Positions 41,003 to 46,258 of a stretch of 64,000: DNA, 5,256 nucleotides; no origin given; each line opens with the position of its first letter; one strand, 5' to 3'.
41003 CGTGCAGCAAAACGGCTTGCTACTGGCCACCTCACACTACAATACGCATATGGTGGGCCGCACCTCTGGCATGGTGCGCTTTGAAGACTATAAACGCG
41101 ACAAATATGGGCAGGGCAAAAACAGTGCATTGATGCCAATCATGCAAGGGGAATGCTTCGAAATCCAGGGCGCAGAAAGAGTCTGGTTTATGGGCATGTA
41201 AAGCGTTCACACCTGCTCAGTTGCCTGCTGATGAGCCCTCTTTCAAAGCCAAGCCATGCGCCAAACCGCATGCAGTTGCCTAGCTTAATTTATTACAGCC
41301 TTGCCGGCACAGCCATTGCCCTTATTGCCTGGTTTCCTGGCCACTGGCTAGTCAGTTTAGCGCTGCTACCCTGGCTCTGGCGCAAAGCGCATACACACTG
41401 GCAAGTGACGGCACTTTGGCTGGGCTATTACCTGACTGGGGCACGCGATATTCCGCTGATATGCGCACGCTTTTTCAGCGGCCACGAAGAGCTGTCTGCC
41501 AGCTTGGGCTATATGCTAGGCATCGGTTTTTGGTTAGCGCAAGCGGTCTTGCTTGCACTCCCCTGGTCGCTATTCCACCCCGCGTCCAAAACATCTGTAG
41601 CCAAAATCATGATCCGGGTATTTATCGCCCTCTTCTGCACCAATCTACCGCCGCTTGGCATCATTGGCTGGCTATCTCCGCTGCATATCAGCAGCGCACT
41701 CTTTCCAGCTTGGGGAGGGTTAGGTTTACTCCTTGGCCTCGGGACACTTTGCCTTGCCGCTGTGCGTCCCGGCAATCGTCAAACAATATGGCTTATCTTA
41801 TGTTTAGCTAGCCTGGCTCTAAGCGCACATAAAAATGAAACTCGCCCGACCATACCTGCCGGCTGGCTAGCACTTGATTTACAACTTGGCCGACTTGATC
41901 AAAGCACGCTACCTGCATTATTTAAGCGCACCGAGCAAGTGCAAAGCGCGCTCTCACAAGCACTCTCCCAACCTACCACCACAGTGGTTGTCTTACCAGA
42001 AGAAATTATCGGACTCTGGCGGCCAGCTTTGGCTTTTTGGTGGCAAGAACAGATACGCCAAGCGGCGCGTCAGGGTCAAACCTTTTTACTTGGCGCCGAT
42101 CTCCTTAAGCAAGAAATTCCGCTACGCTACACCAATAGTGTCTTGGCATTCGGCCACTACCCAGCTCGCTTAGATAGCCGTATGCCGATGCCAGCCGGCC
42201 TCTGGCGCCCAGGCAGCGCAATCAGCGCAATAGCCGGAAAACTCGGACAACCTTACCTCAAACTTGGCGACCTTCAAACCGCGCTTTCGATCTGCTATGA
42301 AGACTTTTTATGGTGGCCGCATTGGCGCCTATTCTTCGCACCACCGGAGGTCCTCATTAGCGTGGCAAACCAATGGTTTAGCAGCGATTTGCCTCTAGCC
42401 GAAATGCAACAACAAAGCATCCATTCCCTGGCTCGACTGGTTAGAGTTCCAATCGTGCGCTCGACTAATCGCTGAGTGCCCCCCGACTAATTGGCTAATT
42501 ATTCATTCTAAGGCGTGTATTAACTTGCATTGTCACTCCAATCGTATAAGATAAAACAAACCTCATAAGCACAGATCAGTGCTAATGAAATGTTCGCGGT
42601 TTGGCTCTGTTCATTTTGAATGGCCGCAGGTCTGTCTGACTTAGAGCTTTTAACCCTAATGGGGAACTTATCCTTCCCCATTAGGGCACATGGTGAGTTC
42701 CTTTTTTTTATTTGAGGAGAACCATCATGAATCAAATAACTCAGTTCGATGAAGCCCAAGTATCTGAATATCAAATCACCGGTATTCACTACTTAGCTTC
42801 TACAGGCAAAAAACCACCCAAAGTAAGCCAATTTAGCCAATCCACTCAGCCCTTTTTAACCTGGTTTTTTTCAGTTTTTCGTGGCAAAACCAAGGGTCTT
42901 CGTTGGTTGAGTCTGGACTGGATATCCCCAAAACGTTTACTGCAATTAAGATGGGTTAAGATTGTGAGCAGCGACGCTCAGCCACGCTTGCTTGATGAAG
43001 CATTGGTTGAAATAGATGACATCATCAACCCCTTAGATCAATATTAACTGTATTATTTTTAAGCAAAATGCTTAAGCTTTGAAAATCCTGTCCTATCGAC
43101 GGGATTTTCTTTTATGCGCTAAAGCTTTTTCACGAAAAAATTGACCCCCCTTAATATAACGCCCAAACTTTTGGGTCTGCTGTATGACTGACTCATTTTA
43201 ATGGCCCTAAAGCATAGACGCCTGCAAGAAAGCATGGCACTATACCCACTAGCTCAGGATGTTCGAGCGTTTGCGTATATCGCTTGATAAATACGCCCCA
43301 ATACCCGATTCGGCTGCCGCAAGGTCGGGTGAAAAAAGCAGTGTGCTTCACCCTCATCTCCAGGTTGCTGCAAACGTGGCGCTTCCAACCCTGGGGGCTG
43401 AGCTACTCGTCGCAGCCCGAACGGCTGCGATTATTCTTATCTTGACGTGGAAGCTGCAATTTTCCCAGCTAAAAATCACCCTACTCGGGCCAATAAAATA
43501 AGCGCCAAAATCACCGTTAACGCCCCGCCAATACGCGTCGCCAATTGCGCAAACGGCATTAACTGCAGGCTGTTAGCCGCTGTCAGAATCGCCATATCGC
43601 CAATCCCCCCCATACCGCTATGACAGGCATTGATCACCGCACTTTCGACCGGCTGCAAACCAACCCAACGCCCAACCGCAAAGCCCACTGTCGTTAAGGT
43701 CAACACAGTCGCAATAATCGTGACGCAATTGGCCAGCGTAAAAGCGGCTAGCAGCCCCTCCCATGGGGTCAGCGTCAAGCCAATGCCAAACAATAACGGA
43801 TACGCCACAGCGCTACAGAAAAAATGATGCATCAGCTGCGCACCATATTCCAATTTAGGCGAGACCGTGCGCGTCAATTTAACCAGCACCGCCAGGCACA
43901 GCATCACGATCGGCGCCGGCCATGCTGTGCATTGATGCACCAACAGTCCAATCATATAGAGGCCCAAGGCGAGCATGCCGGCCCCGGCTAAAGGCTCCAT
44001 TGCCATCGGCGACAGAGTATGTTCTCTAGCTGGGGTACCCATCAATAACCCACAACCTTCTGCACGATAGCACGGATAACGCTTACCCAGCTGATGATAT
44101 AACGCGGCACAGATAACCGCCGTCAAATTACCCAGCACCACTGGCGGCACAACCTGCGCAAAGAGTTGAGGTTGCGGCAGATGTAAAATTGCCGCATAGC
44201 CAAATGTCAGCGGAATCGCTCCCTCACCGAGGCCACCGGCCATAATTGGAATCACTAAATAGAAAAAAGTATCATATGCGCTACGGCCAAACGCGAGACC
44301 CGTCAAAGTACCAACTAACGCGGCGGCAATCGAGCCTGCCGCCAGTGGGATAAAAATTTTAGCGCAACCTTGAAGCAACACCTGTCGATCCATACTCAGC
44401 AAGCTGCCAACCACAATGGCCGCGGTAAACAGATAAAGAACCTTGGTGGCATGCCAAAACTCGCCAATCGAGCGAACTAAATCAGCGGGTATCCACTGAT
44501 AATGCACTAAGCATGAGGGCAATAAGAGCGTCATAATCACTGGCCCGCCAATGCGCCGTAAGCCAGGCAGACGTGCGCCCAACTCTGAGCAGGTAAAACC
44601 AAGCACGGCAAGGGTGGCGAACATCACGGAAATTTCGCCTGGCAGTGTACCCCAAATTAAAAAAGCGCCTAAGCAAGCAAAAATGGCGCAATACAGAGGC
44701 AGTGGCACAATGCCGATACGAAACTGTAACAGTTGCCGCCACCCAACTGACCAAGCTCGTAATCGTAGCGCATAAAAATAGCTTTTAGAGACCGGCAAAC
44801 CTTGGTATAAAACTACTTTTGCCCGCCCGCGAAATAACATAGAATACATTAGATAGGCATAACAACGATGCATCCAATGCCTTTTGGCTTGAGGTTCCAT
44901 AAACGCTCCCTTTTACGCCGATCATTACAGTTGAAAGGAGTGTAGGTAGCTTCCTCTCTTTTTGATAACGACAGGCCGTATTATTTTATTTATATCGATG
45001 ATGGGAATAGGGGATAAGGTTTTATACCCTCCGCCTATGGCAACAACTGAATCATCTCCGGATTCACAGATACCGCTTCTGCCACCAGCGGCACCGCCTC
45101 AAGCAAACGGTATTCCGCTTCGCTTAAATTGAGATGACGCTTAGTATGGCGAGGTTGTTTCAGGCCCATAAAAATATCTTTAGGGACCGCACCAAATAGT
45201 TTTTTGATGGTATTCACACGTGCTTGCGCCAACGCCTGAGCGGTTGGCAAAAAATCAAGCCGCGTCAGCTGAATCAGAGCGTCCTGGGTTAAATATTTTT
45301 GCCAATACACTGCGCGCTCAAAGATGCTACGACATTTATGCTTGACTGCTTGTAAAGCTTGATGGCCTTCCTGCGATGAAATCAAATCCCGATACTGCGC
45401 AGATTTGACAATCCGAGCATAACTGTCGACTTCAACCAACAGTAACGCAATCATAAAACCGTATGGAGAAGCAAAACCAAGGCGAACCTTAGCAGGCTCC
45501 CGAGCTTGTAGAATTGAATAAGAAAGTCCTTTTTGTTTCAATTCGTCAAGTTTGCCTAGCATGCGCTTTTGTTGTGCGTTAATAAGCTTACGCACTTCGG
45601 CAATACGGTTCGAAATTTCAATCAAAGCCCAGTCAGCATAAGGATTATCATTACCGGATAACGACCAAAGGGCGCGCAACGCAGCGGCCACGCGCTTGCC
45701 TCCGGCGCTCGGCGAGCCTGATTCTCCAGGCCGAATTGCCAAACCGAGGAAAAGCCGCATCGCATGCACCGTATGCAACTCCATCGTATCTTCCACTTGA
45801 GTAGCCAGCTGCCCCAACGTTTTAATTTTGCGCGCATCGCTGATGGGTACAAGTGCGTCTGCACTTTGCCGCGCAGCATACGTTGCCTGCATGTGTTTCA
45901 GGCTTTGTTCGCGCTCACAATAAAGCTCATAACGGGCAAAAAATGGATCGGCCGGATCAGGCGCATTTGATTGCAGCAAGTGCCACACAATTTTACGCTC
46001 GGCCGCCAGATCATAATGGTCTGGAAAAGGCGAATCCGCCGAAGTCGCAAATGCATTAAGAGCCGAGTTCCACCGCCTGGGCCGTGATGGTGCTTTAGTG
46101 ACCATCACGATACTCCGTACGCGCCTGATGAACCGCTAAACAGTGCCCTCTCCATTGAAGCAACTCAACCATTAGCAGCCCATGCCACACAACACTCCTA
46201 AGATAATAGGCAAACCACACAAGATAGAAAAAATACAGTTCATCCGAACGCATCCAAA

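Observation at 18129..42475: Domesticated T4SS-type IVb pilus machine: intact coupling protein and channel, but no DNA-processing or integration functions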

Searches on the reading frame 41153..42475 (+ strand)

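Call 5: search_protein_families(library=pfam, proteins=[window:41153-42475:+], max_evalue=0.01)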
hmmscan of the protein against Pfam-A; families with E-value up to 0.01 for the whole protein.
window:41153-42475:+ (440 aa): 0 families

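Call 12: search_protein_families(library=ncbifam, proteins=[window:41153-42475:+], max_evalue=0.01)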
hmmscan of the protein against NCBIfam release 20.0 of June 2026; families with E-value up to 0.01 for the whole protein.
window:41153-42475:+ (440 aa): 6 families
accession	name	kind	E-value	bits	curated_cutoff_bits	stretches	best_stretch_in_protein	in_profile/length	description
NF010399.0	PRK13825.1-3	equivalog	2.9e-104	349.3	863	1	43-439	7-406/417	conjugal transfer protein TraB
NF010401.0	PRK13825.1-5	equivalog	1.3e-50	172.8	500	1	49-440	16-407/407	conjugal transfer protein TraB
NF010398.0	PRK13825.1-2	subfamily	5.8e-44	150.7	316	1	51-439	10-391/392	carbon-nitrogen hydrolase family protein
NF010400.0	PRK13825.1-4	subfamily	9.7e-36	123.6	608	1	50-439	13-386/387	conjugal transfer protein TraB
NF010397.0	PRK13825.1-1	equivalog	6.8e-21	74.7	882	1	49-439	30-435/436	conjugal transfer protein TraB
TIGR00546.1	lnt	equivalog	0.0079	15.4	132.9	0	369-439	311-382/395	apolipoprotein N-acyltransferase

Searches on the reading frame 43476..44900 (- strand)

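Call 5: search_protein_families(library=pfam, proteins=[window:43476-44900:-], max_evalue=0.01)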
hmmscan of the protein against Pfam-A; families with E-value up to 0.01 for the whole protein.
window:43476-44900:- (474 aa): 1 family
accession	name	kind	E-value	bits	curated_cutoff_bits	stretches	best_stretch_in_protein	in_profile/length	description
PF03390.20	2HCT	-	1.1e-118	396.9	26.2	1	62-467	1-414/415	2-hydroxycarboxylate transporter family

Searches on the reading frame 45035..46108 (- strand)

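Call 5: search_protein_families(library=pfam, proteins=[window:45035-46108:-], max_evalue=0.01)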
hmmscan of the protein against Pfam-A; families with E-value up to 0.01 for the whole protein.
window:45035-46108:- (357 aa): 1 family
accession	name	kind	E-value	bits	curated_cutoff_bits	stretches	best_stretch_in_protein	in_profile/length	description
PF08900.16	AcaB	-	4.6e-44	151.2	27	1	98-323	2-212/215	Transcriptional regulator AcaB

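Call 45: search_protein_families(library=ncbifam, proteins=[window:45035-46108:-], max_evalue=0.001)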
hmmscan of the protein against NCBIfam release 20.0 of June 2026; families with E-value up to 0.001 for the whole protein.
window:45035-46108:- (357 aa): 1 family
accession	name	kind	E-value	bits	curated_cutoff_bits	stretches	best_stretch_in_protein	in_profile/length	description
TIGR03761.1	ICE_PFL4669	equivalog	2.4e-39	135.1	110.7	1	105-323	5-210/216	PFL_4669 family integrating conjugative element protein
